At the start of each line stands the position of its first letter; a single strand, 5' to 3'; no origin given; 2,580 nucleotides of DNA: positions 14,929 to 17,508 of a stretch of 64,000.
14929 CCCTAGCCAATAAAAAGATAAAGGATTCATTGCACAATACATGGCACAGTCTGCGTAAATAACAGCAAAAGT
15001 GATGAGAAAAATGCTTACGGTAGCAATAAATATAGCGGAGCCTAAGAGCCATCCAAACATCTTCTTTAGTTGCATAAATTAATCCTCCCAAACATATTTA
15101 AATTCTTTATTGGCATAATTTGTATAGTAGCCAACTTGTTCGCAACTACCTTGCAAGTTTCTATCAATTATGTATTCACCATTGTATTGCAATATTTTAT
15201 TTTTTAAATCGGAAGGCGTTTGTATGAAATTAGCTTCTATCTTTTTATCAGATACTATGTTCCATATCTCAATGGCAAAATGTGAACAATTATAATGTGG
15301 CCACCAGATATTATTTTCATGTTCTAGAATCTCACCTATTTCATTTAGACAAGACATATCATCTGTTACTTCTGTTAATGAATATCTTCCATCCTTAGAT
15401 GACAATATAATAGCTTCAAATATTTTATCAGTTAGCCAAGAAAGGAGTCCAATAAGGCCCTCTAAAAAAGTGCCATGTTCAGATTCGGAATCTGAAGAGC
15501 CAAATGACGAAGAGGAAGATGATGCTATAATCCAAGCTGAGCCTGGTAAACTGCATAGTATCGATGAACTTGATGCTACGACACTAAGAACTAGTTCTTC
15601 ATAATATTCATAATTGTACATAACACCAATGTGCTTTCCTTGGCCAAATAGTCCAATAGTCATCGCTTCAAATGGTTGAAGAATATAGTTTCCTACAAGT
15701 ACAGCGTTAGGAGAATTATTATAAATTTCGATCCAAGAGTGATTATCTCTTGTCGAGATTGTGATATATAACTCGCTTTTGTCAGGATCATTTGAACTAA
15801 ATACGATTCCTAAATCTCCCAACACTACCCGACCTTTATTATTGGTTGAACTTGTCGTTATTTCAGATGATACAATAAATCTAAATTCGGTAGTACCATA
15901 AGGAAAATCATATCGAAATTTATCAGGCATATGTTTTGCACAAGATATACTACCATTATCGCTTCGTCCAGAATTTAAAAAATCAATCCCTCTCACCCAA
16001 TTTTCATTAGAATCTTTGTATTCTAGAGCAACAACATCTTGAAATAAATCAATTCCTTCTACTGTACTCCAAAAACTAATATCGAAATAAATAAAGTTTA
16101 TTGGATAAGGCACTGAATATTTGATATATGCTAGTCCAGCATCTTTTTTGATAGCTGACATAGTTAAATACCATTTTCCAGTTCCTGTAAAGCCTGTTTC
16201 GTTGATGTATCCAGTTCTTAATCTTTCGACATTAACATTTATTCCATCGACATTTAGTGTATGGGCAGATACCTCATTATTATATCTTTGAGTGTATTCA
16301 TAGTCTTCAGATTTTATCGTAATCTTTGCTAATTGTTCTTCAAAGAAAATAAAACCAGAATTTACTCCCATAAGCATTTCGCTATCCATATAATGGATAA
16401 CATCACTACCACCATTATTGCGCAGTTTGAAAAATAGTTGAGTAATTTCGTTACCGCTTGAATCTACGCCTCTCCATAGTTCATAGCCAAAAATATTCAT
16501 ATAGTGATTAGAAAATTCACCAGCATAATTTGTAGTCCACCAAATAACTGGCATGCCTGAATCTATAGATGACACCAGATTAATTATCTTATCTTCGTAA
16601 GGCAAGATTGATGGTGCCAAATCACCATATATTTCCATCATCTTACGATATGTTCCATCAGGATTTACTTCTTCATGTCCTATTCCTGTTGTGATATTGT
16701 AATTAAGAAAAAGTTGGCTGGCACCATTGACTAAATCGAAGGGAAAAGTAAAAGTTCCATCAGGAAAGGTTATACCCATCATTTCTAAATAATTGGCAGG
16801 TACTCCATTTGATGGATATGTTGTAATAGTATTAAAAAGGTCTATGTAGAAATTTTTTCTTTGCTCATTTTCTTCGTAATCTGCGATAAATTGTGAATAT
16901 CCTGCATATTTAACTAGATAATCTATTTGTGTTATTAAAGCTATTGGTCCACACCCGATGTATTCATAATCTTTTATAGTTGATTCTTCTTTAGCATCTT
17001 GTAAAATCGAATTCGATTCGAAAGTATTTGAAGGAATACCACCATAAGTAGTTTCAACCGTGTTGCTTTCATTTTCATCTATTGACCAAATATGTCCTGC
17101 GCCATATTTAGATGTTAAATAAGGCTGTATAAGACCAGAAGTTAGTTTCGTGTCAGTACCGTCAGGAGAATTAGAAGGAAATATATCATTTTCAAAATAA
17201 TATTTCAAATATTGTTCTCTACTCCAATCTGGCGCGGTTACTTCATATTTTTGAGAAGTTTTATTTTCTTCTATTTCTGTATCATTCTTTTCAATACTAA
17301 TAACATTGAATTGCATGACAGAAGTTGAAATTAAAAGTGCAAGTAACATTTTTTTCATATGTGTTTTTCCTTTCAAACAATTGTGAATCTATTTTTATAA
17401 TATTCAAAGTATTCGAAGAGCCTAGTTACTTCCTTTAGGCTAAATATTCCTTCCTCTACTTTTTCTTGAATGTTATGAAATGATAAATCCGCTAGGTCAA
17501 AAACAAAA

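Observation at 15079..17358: One exported protein carries two different papain-fold-like catalytic motif sets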

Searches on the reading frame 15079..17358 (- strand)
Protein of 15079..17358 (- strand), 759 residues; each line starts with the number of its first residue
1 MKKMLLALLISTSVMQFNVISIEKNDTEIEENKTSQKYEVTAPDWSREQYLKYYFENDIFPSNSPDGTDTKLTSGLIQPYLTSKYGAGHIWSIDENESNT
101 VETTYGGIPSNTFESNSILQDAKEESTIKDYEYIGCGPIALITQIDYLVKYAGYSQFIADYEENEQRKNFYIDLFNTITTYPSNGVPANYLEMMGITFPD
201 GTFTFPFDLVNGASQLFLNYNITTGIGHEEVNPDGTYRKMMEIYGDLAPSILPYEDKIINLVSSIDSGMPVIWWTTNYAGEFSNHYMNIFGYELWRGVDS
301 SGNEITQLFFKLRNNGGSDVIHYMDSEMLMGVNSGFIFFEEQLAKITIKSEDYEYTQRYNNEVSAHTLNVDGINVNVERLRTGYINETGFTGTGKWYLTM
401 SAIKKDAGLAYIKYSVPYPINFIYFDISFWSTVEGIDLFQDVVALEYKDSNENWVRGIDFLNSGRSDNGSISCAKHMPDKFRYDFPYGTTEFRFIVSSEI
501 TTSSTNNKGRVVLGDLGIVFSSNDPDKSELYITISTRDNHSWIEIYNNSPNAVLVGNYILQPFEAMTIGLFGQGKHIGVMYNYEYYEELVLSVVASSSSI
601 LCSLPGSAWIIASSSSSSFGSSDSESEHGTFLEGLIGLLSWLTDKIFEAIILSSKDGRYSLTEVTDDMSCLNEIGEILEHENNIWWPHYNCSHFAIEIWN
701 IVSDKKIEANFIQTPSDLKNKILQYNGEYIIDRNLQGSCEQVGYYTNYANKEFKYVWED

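Call 4: search_protein_families(library=pfam, proteins=[window:15079-17358:-], max_evalue=10)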
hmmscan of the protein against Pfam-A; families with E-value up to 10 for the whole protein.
window:15079-17358:- (759 aa): 1 family
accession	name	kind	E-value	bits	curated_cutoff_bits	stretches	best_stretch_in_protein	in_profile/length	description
PF13529.12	Peptidase_C39_2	-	0.025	15.6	24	1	257-293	88-131/143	Peptidase_C39 like family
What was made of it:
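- On Peptidase_C39_2 (PF13529), clan CA: The window protein scores 15.6 bits, E 0.025, over aa 257-293 only (call 4).
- The window protein is below the Pfam threshold for PF13529 (call 4).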

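Call 5: find_homologous_proteins(query=window:15079-17358:-)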
Query window:15079-17358:- (759 aa): 38 proteins with E <= 0.001 among 8000 candidates.
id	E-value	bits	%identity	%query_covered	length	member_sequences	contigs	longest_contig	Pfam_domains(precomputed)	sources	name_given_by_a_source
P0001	0.0e+0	1742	100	100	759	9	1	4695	-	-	-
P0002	1.4e-212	726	46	98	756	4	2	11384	-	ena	-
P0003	1.8e-211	723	47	98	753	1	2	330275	-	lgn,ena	-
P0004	1.9e-209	716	47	98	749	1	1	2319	-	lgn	-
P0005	1.0e-193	664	45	98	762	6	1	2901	-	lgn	-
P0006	2.1e-188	646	43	98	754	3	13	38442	-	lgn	-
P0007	9.8e-180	618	42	94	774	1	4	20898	-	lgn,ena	-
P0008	1.7e-178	614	47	74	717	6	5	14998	-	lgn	-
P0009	3.6e-164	566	39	98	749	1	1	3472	-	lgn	-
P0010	2.4e-155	537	40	98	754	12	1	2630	-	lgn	-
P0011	7.2e-154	532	48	72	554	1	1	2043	-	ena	-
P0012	6.6e-142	493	40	94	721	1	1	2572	-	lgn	-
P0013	6.6e-123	430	39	77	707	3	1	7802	-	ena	-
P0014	5.4e-92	328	37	69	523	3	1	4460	-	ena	-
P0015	2.1e-90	322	35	76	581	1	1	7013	PF13529.14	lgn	-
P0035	1.1e-54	204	31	69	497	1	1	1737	PF13529.14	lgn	-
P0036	4.2e-45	172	31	69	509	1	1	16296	PF13529.14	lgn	-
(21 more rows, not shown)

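Call 6: search_solved_structures(query=window:15079-17358:-, max_evalue=10, show_alignments=3)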
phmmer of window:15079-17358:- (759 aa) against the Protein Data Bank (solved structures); distinct sequences matched with E-value up to 10: 2.
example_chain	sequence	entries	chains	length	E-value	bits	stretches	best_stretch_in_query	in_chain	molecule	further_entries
2kzb_A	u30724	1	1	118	0.025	16.1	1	524-596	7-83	Autophagy-related protein 19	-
6a6c_A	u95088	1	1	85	0.18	13.2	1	295-367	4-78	Beta-1,3-glucanase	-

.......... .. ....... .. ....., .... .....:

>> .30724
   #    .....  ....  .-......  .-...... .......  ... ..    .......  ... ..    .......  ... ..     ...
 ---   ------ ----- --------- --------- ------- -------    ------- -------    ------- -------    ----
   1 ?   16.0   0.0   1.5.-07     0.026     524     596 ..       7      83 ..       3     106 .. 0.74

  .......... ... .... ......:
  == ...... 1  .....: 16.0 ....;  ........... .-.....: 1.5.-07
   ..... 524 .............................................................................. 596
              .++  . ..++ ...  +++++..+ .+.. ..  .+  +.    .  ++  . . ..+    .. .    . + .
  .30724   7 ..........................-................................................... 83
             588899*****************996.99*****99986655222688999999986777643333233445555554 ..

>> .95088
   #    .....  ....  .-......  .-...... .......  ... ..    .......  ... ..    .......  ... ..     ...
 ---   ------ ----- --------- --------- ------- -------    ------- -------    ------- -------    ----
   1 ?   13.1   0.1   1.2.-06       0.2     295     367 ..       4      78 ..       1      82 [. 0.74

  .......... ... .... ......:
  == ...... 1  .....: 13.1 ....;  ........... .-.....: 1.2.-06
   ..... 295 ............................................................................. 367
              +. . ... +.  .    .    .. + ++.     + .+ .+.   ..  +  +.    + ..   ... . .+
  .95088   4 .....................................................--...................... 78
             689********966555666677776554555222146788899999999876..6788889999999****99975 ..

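Call 7: search_protein_families(library=ncbifam, proteins=[window:15079-17358:-], max_evalue=10)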
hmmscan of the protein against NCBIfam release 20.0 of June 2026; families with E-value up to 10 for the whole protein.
window:15079-17358:- (759 aa): 0 families

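Call 11: search_protein_families(library=pfam, alignment_id=A1, max_evalue=0.1)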
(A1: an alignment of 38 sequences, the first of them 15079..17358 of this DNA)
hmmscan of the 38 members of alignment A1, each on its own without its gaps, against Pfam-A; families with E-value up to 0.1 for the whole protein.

A. member 1, window:15079-17358:- (759 aa): 1 family
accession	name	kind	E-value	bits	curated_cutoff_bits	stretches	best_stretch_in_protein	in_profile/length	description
PF13529.12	Peptidase_C39_2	-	0.025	15.6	24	0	257-293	88-131/143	Peptidase_C39 like family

B. families by the number of members that match (of 38 scanned): 10 families
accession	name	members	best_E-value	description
PF13529.12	Peptidase_C39_2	37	1.3e-05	Peptidase_C39 like family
PF00932.25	LTD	2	0.0029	Lamin Tail Domain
PF07497.18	Rho_RNA_bind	2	0.048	Rho termination factor, RNA-binding domain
PF01640.23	Peptidase_C10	1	0.00014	Peptidase C10 family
PF15676.10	S6OS1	1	0.0069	Six6 opposite strand transcript 1 family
PF16339.10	DUF4969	1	0.046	Domain of unknown function (DUF4969)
PF21690.3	MJ1010-like_2nd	1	0.052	Uncharacterized ATP-binding protein MJ1010-like, C-terminal domain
PF10793.14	Gloverin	1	0.086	Gloverin-like protein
PF12142.13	PPO1_DWL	1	0.088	Polyphenol oxidase middle domain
PF22647.2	EF_0837-like_N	1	0.092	Deacetylase EF_0837-like composite domain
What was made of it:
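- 16330..17241 (-): Peptidase_C39_2-like (clan CA) cysteine peptidase domain, aa ~46-349 in 765 numbering. PF13529 at E 0.025 in the window protein, matched by 37 of 38 members, best E 1.3e-5 (calls 4, 11). One member also hits Peptidase_C10 (call 11).
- On Peptidase_C39_2 (PF13529), clan CA: At family level, 37 of 38 members match at E <= 0.1 (best 1.3e-5), and P0015, P0035 and P0036 carry PF13529 in the precomputed annotation (calls 5, 11).
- PF13529 is matched by 37 of 38 members (call 11).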

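Call 12: find_related_loci(query=A1, collection=genome_contigs, flank=6000)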
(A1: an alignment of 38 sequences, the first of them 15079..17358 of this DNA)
Query A1 (759 aa) in genome_contigs; peptide patterns used: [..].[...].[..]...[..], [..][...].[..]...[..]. (x = any residue, [..] = any of these).
134 stretches matched a pattern; 7 encode a relative of the query (tblastn E <= 1e-3); 7 distinct loci.
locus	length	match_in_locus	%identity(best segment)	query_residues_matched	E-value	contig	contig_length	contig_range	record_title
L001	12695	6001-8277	100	1-759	0e+0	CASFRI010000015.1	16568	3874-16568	uncultured bacterium isolate SI.B22.metabat-bins.159 genome assembly, contig: SI.B22.metabat-bins.159.fa_k141_110613, wh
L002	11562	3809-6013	40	4-745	1e-154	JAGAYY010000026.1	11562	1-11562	MAG: Bacilli bacterium isolate RGIG8901 Water_deer_Omasum.Co__c194227, whole genome shotgun sequence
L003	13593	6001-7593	38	1-519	3e-91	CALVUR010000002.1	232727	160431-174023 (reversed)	MAG: uncultured Clostridia bacterium isolate BRZ_LQ__bin29 genome assembly, contig: BRZ_LQ__NODE_28_length_232727_cov_23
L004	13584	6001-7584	35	3-535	2e-87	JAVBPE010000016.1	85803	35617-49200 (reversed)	MAG: Anaeroplasmataceae bacterium isolate EPI_MAG_00129 c_000009967629, whole genome shotgun sequence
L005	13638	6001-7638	34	1-569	3e-86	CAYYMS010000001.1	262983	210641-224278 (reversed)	MAG TPA_asm: uncultured Anaeroplasmataceae bacterium isolate SRP199465_co1_90 genome assembly, contig: NODE_20_length_26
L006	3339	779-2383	35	1-519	5e-84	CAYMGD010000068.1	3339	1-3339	MAG TPA_asm: uncultured Coprobacillus sp. isolate SRP225648_co1_120 genome assembly, contig: NODE_72901_length_3339_cov_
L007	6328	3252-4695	38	31-520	1e-69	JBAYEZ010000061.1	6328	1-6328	MAG: Bacilli bacterium isolate SO_2016_CLC_T2_9 scaffold22059_PH3_Jul20_2016, whole genome shotgun sequence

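Call 37: predict_structure(alignment_id=A1)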
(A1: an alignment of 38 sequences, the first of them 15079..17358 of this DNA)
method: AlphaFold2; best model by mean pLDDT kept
length: 759 residues; sequences in the alignment: 38
mean_pLDDT: 82.8   pTM: 0.82
mean pLDDT of the five models: 82.8, 82.4, 81.6, 81.3, 81.2
residues with pLDDT >= 90: 378; 70-90: 261; 50-70: 52; < 50: 68
segments of 3 or more residues with pLDDT < 50: 18-33, 586-626, 646-654
pLDDT, mean of each block of 10 residues (from residue 1): 81 61 32 65 85 71 79 95 91 96 95 94 94 94 97 92 93 92 81 74 90 86 62 79 92 95 98 91 93 97 96 87 95 92 92 87 94 96 86 84 89 96 92 87 94 93 66 87 89 95 79 94 87 90 91 92 88 79 56 29 26 31 48 78 50 61 93 95 87 96 95 93 87 65 83 81
secondary structure, 60 per line:
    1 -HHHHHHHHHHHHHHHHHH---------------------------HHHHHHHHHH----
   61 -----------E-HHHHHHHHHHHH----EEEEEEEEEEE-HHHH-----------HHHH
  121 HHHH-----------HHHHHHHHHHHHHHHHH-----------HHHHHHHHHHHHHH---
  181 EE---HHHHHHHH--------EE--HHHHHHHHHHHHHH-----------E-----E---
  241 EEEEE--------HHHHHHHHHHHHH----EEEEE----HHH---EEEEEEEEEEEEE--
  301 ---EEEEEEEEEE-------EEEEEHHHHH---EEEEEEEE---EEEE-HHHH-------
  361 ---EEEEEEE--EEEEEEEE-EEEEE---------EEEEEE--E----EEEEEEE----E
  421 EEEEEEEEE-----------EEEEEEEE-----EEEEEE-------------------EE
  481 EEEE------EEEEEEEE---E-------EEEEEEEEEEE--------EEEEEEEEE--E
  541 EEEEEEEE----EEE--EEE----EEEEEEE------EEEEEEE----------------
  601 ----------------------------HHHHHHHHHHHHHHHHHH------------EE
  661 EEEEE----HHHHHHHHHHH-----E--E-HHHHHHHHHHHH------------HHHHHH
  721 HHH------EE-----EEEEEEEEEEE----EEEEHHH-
elements in order (helices of 4 or more, strands of 3 or more residues): H2-19 H47-56 H74-85 E90-100 H102-105 H117-124 H136-152 H164-177 H186-193 H206-219 E241-245 H254-266 E271-275 E286-298 E304-313 E321-325 H326-330 E334-341 E345-348 H350-353 E364-370 E373-380 E382-386 E396-401 E409-415 E420-429 E441-448 E454-459 E479-484 E491-498 E510-520 E529-537 E540-548 E553-555 E558-560 E565-571 E578-584 H629-646 E659-665 H670-680 H691-702 H715-723 E737-747 E752-755
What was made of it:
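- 17287..17358 (-): N-terminal export signal (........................). It could be a cleaved signal peptide or a signal anchor. Helix 2-19 followed by a low-confidence linker in the model (call 37).
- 16951..16953 (-): Cys142 codon, the proposed nucleophile of the N-terminal domain. It is the first residue of helix 136-152 (759 numbering) in the model (call 37).
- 16504..16506 (-): His291 codon, the proposed general base of the N-terminal domain. It immediately precedes strand 286-298 (call 37).
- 16414..16416 (-): Asn321 codon, the candidate third member of the triad. It lies just after strand 304-313, the hairpin partner of the His strand (call 37).
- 15799..16326 (-): Central beta-sandwich, aa ~351-526: a protease-associated binding or targeting module. 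All-beta, with pLDDT mostly above 85 (call 37).
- Checked: It is all-beta in the AlphaFold2 model (call 37).
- The Cys is at a helix N-terminus and the His precedes a strand (call 37).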

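Call 41: fold_search(model_id=the predicted structure, library=pdb)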
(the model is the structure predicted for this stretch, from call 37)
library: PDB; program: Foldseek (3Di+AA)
matches with E <= 10: 722; with E <= 0.001: 0
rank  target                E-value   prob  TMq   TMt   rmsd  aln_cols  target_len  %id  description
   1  2ygl_B                2.8e-03  0.90  0.14  0.26  15.1       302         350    9  The X-ray crystal structure of tandem CBM51 modules of Sp3GH98, the family 98 glycoside hydrolase from Streptococcus p (released 2011-06-22)
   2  4r4x                  3.1e-03  0.21  0.09  0.12  26.4       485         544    8  Structure of PNGF-II in C2 space group (released 2015-01-28)
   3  7vrp_F                6.9e-03  0.30  0.10  0.16  25.7       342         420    8  Structure of infectious bursal disease virus Gx strain (released 2022-03-30)
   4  1qxp_B                6.9e-03  0.28  0.14  0.13  24.5       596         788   11  Crystal Structure of a mu-like calpain (released 2004-02-03)
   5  7vrn_B                8.1e-03  0.18  0.09  0.14  24.1       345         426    8  Structure of infectious bursal disease virus Gt strain (released 2022-03-30)
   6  2y38_A                1.2e-02  0.93  0.13  0.25  12.5       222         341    9  LAMININ ALPHA5 CHAIN N-TERMINAL FRAGMENT (released 2011-02-23)
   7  9ndr                  1.2e-02  0.51  0.11  0.13  14.1       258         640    8  The 1.22 Angstrom crystal structure of galactose oxidase variant with genetically incorporated F2-Tyr495 (released 2026-03-11)
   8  8a49_C                1.3e-02  0.66  0.12  0.10  15.9       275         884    9  Endoglycosidase S in complex with IgG1 Fc (released 2022-11-30)
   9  6k0v_A                1.4e-02  0.80  0.11  0.14  11.9       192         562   10  Catalytic domain of GH87 alpha-1,3-glucanase D1069A in complex with tetrasaccharides (released 2019-12-25)
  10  2df7_K                1.4e-02  0.21  0.10  0.16  24.6       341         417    8  Crystal structure of infectious bursal disease virus VP2 subviral particle (released 2006-06-27)
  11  4nuy                  1.6e-02  0.69  0.13  0.12  15.1       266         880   10  Crystal structure of EndoS, an endo-beta-N-acetyl-glucosaminidase from Streptococcus pyogenes (released 2014-04-09)
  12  6wpc_A                1.6e-02  0.21  0.13  0.16  22.5       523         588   10  Crystal structure of Bacillus thuringiensis Cry1A.2 tryptic core variant (released 2021-03-17)
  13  5moy_A                1.7e-02  0.57  0.13  0.22  19.5       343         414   10  Crystal structure of the BoNT/A2 receptor-binding domain in complex with the luminal domain of its neuronal receptor S (released 2017-03-15)
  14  5tpb_B                1.8e-02  0.33  0.10  0.16  19.9       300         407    8  Binding domain of BoNT/A complexed with ganglioside variant (released 2017-01-18)
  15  8a49_D                2.0e-02  0.57  0.12  0.11  15.9       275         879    9  Endoglycosidase S in complex with IgG1 Fc (released 2022-11-30)
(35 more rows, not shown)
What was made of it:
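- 15799..16326 (-): Foldseek gives weak hits to CBM51, CBM32, discoidin and the Kgp adhesin domain (probability up to 0.93, E >= 2.8e-3, call 41).
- On CBM32 / CBM51 / discoidin-like sandwich (middle domain): Foldseek probability is up to 0.93 but E is at best 2.8e-3 and TM is low (call 41).
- Foldseek gives weak carbohydrate-binding-module (CBM)-like matches (call 41).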

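Call 44: search_solved_structures(query=A1, max_evalue=10, show_alignments=4)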
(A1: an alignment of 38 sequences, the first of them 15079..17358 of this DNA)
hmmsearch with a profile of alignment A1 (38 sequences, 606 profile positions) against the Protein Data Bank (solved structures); distinct sequences matched with E-value up to 10: 1.
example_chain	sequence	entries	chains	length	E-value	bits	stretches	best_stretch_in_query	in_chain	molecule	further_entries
9hgf_A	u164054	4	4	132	0.047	15.3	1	183-258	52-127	Bromo domain-containing protein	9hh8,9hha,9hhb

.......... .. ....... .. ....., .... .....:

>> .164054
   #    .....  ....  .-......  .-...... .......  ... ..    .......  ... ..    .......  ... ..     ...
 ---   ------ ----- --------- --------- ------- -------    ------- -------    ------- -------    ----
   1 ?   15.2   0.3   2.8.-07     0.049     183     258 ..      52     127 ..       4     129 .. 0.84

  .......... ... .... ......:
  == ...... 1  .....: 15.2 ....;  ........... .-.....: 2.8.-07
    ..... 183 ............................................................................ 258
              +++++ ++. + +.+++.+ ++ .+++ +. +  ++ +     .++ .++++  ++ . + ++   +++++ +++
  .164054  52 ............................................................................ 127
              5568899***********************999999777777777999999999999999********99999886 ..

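Call 69: find_encoding_contigs(protein=P0003, flank=6000, max_places=2)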
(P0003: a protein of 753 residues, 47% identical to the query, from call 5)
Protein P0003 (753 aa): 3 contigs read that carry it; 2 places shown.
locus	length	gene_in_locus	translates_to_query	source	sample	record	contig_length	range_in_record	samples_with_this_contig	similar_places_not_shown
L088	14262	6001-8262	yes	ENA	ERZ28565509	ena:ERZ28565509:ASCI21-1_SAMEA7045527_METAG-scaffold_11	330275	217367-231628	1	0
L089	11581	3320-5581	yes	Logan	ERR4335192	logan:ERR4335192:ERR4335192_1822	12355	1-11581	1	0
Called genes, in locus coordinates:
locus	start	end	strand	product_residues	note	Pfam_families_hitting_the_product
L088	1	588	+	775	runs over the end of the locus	PF00270:DEAD (faint), PF06733:DEAD_2, PF13307:Helicase_C_2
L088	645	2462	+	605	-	PF00009:GTP_EFTU, PF22042:EF-G_D2 (weak), PF03144:GTP_EFTU_D2, PF14492:EFG_III (faint), PF00679:EFG_C, PF06421:LepA_C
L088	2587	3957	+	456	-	-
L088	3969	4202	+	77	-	-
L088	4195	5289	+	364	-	PF04055:Radical_SAM, PF06969:HemN_C (weak)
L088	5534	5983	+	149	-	-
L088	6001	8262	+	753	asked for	-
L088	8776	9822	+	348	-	PF01628:HrcA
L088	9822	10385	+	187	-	PF01025:GrpE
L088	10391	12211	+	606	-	PF00012:HSP70, PF06723:MreB_Mbl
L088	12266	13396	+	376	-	PF00226:DnaJ, PF01556:DnaJ_C, PF15777:Anti-TRAP (weak), PF00684:DnaJ_CXXCXGXG, PF17302:DUF5351 (faint), PF27659:CHP02642 (faint)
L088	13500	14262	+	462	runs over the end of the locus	PF03448:MgtE_N, PF00571:CBS, PF01769:MgtE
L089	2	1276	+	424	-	?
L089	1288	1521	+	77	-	-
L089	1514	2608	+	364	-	PF04055:Radical_SAM, PF06969:HemN_C (weak)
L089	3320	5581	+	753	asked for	-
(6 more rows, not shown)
